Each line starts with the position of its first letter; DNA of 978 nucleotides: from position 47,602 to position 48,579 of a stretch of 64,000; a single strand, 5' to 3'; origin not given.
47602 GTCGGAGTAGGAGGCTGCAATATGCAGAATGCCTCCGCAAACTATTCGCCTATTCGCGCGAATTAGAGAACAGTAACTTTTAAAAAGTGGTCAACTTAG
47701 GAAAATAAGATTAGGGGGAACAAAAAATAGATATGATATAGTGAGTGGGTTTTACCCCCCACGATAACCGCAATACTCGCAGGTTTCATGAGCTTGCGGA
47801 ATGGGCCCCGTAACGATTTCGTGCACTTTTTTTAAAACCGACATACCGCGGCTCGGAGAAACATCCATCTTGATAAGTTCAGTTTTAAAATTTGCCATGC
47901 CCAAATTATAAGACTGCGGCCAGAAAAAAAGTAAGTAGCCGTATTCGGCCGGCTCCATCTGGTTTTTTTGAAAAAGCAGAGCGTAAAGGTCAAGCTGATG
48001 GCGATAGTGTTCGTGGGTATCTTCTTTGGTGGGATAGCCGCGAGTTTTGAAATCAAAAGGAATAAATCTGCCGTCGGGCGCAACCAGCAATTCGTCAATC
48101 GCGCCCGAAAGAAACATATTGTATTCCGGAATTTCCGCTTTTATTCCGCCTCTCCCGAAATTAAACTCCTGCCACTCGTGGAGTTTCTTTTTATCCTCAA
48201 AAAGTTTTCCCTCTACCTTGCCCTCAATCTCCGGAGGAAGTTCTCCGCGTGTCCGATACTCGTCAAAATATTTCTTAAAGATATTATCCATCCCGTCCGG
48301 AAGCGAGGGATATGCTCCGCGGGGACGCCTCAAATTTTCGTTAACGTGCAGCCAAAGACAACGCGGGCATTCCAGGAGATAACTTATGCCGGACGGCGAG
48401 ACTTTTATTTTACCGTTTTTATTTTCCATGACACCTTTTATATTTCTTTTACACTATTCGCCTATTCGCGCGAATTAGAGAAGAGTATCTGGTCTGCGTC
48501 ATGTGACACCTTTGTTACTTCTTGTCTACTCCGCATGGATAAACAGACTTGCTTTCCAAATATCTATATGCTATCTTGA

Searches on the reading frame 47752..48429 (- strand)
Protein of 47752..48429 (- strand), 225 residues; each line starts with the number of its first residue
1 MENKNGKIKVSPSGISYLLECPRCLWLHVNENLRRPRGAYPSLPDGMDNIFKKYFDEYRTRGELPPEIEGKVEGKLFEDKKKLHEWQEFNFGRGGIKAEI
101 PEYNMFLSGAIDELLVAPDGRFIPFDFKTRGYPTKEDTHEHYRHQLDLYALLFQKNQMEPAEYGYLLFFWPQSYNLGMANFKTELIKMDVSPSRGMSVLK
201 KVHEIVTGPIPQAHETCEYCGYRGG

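Call 8: search_protein_families(library=pfam, proteins=[window:47752-48429:-], max_evalue=1)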
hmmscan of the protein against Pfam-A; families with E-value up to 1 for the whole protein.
window:47752-48429:- (225 aa): 2 families
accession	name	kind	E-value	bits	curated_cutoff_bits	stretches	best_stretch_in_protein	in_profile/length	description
PF12705.13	PDDEXK_1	-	5.2e-11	43.4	22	1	82-223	106-243/247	PD-(D/E)XK nuclease superfamily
PF01930.23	Cas_Cas4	-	0.0012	19.4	22.7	1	137-223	77-155/160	Domain of unknown function DUF83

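Call 9: search_protein_families(library=ncbifam, proteins=[window:47752-48429:-], max_evalue=1)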
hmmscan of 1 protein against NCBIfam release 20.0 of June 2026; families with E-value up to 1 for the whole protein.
window:47752-48429:- (225 aa): 4 families
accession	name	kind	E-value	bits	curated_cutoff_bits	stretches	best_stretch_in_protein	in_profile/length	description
TIGR00372.1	cas4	equivalog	5.1e-08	33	65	1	104-223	63-175/180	CRISPR-associated protein Cas4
TIGR02786.1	addB_alphas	equivalog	0.00067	17.9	486.5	1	84-158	858-932/1024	double-strand break repair protein AddB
TIGR02784.1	addA_alphas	equivalog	0.0038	15.6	860.75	1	103-154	1063-1115/1138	double-strand break repair helicase AddA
TIGR02785.1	addA_Gpos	equivalog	0.0094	13.8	707.65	1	102-169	1154-1226/1234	helicase-exonuclease AddAB subunit AddA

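Call 10: search_solved_structures(query=window:47752-48429:-, max_evalue=10, show_alignments=2)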
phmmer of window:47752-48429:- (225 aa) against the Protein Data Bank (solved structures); distinct sequences matched with E-value up to 10: 3.
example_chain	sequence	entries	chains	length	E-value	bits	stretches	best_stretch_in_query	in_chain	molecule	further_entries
7sjr_B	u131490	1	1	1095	0.6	12.7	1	106-162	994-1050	DNA helicase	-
6ppu_B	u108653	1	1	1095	0.6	12.7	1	106-162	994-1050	UvrD/REP helicase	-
4r5q_A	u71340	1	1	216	1.7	11.3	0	107-166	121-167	CRISPR-associated exonuclease, Cas4 family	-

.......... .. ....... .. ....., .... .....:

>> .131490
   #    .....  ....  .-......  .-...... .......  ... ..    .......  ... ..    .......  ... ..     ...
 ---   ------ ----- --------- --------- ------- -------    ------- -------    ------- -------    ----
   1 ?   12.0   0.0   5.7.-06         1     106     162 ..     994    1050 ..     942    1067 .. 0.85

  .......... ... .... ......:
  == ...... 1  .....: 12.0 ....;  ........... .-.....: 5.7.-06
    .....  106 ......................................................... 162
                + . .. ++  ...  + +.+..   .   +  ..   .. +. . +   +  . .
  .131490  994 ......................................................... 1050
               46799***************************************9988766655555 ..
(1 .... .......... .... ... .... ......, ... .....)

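Call 15: find_encoding_contigs(protein=window:47752-48429:-, flank=10000, max_places=10)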
Protein window:47752-48429:- (225 aa): no gene with exactly this product is on record in the collection.

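Call 23: find_homologous_proteins(query=window:47752-48429:-)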
Query window:47752-48429:- (225 aa): 327 proteins with E <= 0.001 among 480 candidates; the best 120 are listed.
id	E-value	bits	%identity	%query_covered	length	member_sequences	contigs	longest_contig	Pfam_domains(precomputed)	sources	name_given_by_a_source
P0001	3.3e-133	461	84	100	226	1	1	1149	PF12705.14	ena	-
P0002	6.8e-131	453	83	99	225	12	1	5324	PF12705.14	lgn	-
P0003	1.5e-130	452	83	99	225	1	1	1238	PF12705.14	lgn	-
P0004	1.3e-129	449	82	98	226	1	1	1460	PF12705.14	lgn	-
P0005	1.4e-129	449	81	99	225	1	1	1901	PF01930.24,PF12705.14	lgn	-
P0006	2.1e-129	448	83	97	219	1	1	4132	PF12705.14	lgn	-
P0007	4.6e-129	447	81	99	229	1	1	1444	PF12705.14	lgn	-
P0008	2.0e-128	445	83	99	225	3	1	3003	PF12705.14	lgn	-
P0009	7.3e-128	443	82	99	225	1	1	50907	PF12705.14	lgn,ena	-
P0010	3.1e-127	441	81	100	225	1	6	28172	PF12705.14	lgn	-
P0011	3.6e-127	441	79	100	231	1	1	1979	PF12705.14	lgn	-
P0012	7.5e-127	440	80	99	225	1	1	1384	PF12705.14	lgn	-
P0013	2.5e-126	438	82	96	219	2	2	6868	PF12705.14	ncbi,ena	-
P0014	3.8e-126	437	80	100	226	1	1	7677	PF12705.14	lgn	-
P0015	8.3e-126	436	82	96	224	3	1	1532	PF12705.14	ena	-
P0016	3.3e-125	434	79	99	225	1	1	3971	PF12705.14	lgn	-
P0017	1.3e-124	432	81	97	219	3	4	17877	PF12705.14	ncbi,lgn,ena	-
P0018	1.6e-124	432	82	96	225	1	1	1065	PF12705.14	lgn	-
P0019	2.6e-124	431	80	96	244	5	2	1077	PF12705.14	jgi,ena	-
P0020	5.5e-124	430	80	96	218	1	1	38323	PF12705.14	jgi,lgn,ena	-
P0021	6.1e-124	430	78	99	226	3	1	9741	PF12705.14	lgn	-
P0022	1.3e-123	429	81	99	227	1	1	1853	PF12705.14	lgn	-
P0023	7.9e-123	427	79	97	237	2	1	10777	PF12705.14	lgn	-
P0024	2.5e-122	425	78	96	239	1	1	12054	PF12705.14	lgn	-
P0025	6.3e-122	424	80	96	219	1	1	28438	PF12705.14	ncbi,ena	-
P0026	8.5e-122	423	78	96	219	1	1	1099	PF12705.14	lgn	-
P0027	1.1e-121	423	81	96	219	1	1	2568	PF12705.14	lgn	-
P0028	1.1e-121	423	79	99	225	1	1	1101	PF12705.14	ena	-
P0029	3.4e-121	421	78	99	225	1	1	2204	PF12705.14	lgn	-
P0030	3.7e-121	421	79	96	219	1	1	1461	PF12705.14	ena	-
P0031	5.7e-121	420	76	100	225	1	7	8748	PF12705.14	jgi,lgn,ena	-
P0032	6.4e-121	420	77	99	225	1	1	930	PF12705.14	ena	-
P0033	1.3e-120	419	78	97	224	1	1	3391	PF12705.14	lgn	-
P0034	1.4e-120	419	80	96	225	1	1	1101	PF01930.24,PF12705.14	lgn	-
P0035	2.2e-120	419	79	96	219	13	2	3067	PF12705.14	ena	-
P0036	2.2e-120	419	78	96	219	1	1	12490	PF12705.14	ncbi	-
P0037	2.6e-120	418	77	97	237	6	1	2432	PF12705.14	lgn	-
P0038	2.7e-120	418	80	96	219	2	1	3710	PF12705.14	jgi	-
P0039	3.1e-120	418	76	98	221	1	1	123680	PF12705.14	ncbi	-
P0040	5.8e-120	417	76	98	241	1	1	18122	PF12705.14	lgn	-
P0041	7.6e-120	417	77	96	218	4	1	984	PF12705.14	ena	-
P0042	8.5e-120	417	78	99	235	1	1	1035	PF12705.14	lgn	-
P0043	1.4e-119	416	79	96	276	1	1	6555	PF12705.14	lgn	-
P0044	1.8e-119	416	77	96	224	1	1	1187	PF12705.14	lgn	-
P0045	4.8e-119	414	78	96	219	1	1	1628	PF12705.14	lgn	-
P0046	5.5e-119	414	78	96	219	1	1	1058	PF12705.14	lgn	-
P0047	8.6e-119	413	77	99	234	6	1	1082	PF12705.14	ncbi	-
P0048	1.9e-118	412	76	96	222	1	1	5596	PF12705.14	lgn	-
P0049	2.0e-118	412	75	96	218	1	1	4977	PF12705.14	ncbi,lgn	-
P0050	2.1e-118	412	79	96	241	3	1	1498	PF12705.14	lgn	-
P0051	5.0e-118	411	77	96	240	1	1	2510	PF12705.14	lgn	-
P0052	5.9e-118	411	74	100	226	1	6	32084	PF12705.14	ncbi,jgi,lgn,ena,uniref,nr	ncbi:MAG: hypothetical protein A3C07_02645 [Candidatus Sungbacteria bacterium RIFCSPHIGHO2_02_FULL_4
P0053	1.1e-117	410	78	96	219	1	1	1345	PF12705.14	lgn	-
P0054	1.6e-117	409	76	97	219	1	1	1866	PF12705.14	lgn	-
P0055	2.4e-117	409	78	96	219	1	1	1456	PF12705.14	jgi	-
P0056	4.1e-117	408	76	96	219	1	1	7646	PF12705.14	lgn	-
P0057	4.6e-117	408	77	91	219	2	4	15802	PF12705.14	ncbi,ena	-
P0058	5.2e-117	407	77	96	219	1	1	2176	PF12705.14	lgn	-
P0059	5.7e-117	407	76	98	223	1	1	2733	PF12705.14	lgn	-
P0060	7.4e-117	407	78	96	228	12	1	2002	PF12705.14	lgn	-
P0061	8.8e-117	407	76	91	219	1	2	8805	PF12705.14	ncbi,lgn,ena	-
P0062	1.2e-116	406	76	97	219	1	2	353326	PF12705.14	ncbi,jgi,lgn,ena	-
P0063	1.8e-116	406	76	96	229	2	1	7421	PF12705.14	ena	-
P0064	2.1e-116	406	77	99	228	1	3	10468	PF12705.14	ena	-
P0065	6.3e-116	404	74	97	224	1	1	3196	PF12705.14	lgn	-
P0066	1.5e-115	403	75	96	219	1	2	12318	PF12705.14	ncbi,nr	ncbi:MAG: PD-(D/E)XK nuclease family protein [Candidatus Sungbacteria bacterium]|nr:PD-(D/E)XK nucle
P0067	5.7e-115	401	76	96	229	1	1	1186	PF12705.14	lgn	-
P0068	6.3e-115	401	76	96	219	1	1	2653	PF12705.14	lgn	-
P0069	1.5e-114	399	74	100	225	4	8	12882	PF12705.14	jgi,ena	-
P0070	1.5e-114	399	74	96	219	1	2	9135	PF12705.14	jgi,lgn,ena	-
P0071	2.1e-114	399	73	96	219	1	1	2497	PF12705.14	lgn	-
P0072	3.0e-114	398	76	97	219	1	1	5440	PF01930.24,PF12705.14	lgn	-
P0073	4.4e-114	398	74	98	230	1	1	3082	PF12705.14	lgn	-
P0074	5.6e-114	398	73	98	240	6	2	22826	PF12705.14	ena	-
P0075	6.4e-114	397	70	97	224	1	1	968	PF12705.14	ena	-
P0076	1.3e-113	396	75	96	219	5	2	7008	PF12705.14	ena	-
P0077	6.9e-113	394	74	96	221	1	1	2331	PF12705.14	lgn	-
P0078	1.1e-112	393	73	100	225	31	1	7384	PF12705.14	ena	-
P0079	1.4e-112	393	75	96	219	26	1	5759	PF12705.14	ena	-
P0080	2.9e-112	392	72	96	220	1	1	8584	PF12705.14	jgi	jgi:CRISPR/Cas system-associated exonuclease Cas4 (RecB family)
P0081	3.8e-112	392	75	96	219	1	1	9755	PF12705.14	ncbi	-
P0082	1.4e-111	390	73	96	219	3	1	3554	PF12705.14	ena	-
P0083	1.4e-111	390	75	96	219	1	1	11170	PF12705.14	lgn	-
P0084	1.5e-111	390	72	96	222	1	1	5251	PF12705.14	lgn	-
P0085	1.7e-111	389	74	96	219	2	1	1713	PF12705.14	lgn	-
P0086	3.2e-111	389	77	91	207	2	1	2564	PF12705.14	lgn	-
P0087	3.2e-111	389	70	96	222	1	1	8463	PF12705.14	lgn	-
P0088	3.2e-111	389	74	96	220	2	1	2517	PF12705.14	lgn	-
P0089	6.7e-111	388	71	98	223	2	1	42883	PF12705.14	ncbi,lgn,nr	ncbi:MAG: PD-(D/E)XK nuclease family protein [bacterium]|nr:PD-(D/E)XK nuclease family protein [bact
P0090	1.1e-110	387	75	96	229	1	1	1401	PF12705.14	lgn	-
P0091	1.5e-110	386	69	97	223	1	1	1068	PF12705.14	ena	-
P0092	2.5e-110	386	71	97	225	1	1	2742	PF12705.14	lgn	-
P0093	4.9e-110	385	71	97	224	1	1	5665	PF12705.14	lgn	-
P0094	3.7e-109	382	70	96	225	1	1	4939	PF12705.14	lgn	-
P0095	4.2e-108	378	71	96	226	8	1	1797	PF12705.14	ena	-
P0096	1.0e-107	377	69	96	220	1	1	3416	PF12705.14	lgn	-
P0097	1.1e-107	377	73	91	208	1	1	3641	PF12705.14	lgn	-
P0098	1.7e-107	376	72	96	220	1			PF12705.14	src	-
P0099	2.3e-107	376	67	96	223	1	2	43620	PF12705.14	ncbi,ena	-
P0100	4.7e-107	375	75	92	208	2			PF12705.14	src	-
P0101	8.5e-107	374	69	96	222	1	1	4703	PF12705.14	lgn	-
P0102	1.0e-106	374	72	96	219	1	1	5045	PF12705.14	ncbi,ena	-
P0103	1.9e-106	373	71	92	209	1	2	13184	PF12705.14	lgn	-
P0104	2.8e-106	372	70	96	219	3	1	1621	PF12705.14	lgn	-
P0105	4.7e-106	372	69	96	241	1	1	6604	PF12705.14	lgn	-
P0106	7.1e-106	371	69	96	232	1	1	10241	PF12705.14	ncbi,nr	ncbi:MAG: PD-(D/E)XK nuclease family protein [Candidatus Sungbacteria bacterium]|nr:PD-(D/E)XK nucle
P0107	1.4e-105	370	71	96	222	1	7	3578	PF12705.14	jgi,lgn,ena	-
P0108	1.9e-105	370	73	92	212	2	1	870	PF12705.14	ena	-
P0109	3.7e-105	369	69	96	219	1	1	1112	PF12705.14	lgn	-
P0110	1.3e-104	367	71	96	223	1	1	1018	PF12705.14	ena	-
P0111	4.3e-104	365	65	99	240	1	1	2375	PF12705.14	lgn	-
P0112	2.3e-103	363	72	92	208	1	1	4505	PF12705.14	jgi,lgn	-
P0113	2.3e-103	363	69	96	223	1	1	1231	PF01930.24,PF12705.14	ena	-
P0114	3.9e-103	362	72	91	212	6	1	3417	PF12705.14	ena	-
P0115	6.2e-103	361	68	96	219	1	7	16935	PF12705.14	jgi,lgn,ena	-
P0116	8.4e-103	361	72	88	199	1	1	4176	PF12705.14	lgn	-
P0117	1.1e-102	361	69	96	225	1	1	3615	PF12705.14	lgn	-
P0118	1.9e-102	360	67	98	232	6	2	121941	PF12705.14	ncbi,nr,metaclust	ncbi:MAG: hypothetical protein A2939_00870 [Parcubacteria group bacterium RIFCSPLOWO2_01_FULL_48_18]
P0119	1.0e-99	351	82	79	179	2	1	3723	PF12705.14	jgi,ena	-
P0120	4.7e-99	349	64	97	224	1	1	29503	PF12705.14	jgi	-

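Call 24: find_encoding_contigs(protein=P0009, flank=6000, max_places=2)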
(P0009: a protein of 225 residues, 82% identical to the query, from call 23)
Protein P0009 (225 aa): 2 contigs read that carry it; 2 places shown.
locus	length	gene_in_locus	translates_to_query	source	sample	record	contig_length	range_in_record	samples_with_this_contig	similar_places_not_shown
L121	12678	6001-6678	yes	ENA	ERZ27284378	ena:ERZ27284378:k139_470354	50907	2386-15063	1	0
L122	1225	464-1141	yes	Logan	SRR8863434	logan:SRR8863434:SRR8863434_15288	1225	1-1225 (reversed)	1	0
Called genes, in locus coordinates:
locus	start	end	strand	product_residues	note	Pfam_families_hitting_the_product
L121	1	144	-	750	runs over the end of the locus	PF13439:Glyco_transf_4 (weak), PF00534:Glycos_transf_1, PF13692:Glyco_trans_1_4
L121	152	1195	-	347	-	PF04041:Glyco_hydro_130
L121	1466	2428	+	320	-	PF01471:PG_binding_1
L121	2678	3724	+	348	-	PF00438:S-AdoMet_synt_N, PF02772:S-AdoMet_synt_M, PF02773:S-AdoMet_synt_C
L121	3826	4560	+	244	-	PF01442:Apolipoprotein (weak), PF09731:Mitofilin (weak)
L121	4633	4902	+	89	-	-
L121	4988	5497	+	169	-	-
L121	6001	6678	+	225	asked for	PF12705:PDDEXK_1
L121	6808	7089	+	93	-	PF01022:HTH_5, PF12840:HTH_20 (weak)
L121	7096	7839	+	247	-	PF00005:ABC_tran, PF13304:AAA_21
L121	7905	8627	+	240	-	PF01061:ABC2_membrane, PF12698:ABC2_membrane_3 (weak)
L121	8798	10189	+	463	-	PF21760:SecD_1st, PF22599:SecDF_P1_head, PF02355:SecD_SecF_C, PF03176:MMPL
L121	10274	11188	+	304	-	PF07549:Sec_GG (weak), PF02355:SecD_SecF_C, PF00873:ACR_tran (weak)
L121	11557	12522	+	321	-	PF04545:Sigma70_r4, PF05066:HARE-HTH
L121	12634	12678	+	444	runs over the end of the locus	PF26449:DUF8128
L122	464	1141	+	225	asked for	PF12705:PDDEXK_1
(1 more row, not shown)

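Call 25: find_encoding_contigs(protein=P0010, flank=6000, max_places=2)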
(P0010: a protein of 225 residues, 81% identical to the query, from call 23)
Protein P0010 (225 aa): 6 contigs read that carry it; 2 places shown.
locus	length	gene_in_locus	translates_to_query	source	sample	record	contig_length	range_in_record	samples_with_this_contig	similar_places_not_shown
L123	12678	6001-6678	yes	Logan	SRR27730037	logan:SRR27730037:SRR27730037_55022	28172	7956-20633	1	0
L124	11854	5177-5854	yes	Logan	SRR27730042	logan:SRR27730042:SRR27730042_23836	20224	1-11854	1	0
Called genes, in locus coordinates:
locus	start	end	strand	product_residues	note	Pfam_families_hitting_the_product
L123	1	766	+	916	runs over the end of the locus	PF07517:SecA_DEAD, PF01043:SecA_PP_bind, PF21090:P-loop_SecA, PF07516:SecA_SW, PF02810:SEC-C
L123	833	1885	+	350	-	PF01471:PG_binding_1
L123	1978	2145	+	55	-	-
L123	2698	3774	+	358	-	PF00438:S-AdoMet_synt_N, PF02772:S-AdoMet_synt_M, PF02773:S-AdoMet_synt_C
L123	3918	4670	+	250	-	-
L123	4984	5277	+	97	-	-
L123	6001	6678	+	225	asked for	PF12705:PDDEXK_1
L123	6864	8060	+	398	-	PF05559:DUF763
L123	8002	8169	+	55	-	-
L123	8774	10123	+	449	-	PF21760:SecD_1st, PF22599:SecDF_P1_head, PF02355:SecD_SecF_C, PF03176:MMPL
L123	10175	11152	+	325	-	PF07549:Sec_GG (weak), PF02355:SecD_SecF_C, PF00873:ACR_tran (weak)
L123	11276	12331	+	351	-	PF04545:Sigma70_r4, PF05066:HARE-HTH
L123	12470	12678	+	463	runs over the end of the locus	PF26449:DUF8128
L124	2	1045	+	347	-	?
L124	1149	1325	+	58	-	-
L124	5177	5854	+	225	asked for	PF12705:PDDEXK_1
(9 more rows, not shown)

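Call 26: find_encoding_contigs(protein=P0020, flank=6000, max_places=2)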
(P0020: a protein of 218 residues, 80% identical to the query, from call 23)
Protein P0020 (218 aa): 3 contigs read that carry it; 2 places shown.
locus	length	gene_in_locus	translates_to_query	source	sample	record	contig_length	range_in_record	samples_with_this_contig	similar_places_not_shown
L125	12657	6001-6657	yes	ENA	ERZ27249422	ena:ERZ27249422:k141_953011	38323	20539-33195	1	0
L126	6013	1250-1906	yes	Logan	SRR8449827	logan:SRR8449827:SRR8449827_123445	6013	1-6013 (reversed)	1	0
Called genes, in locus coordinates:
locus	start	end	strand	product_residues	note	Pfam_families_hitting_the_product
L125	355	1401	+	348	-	PF00438:S-AdoMet_synt_N, PF02772:S-AdoMet_synt_M, PF02773:S-AdoMet_synt_C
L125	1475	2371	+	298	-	-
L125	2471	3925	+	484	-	PF14821:Thr_synth_N, PF00291:PALP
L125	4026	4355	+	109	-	-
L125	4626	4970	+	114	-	-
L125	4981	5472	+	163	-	PF01467:CTP_transf_like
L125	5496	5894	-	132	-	-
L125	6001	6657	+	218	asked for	PF12705:PDDEXK_1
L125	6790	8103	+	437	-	PF21760:SecD_1st, PF22599:SecDF_P1_head, PF02355:SecD_SecF_C, PF03176:MMPL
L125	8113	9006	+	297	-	PF07549:Sec_GG (weak), PF02355:SecD_SecF_C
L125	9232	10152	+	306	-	PF04545:Sigma70_r4 (weak), PF05066:HARE-HTH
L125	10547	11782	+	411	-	PF26449:DUF8128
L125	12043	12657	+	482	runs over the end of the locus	PF01935:DUF87 (weak), PF10412:TrwB_AAD_bind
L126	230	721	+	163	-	PF01467:CTP_transf_like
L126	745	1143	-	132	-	-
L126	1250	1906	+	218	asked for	PF12705:PDDEXK_1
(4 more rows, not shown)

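Call 27: find_encoding_contigs(protein=P0039, flank=6000, max_places=2)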
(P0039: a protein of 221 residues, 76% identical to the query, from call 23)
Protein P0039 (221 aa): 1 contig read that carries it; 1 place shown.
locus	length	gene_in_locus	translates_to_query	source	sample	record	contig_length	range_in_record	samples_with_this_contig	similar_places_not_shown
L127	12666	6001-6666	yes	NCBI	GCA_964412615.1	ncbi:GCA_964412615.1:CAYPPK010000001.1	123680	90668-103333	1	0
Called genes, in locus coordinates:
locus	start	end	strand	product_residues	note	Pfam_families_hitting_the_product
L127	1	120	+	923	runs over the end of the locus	PF07517:SecA_DEAD, PF01043:SecA_PP_bind, PF21090:P-loop_SecA, PF07516:SecA_SW, PF02810:SEC-C (weak)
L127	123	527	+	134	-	PF00856:SET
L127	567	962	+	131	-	-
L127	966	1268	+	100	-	-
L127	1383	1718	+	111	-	PF07681:DoxX (weak)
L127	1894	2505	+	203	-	PF03167:UDG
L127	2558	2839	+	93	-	-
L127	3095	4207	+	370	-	PF00438:S-AdoMet_synt_N, PF02772:S-AdoMet_synt_M, PF02773:S-AdoMet_synt_C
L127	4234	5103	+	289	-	-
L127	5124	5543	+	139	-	-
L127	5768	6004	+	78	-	-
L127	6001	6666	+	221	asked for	PF12705:PDDEXK_1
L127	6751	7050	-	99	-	-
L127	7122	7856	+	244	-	PF00005:ABC_tran, PF13304:AAA_21 (faint)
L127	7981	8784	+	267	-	PF01061:ABC2_membrane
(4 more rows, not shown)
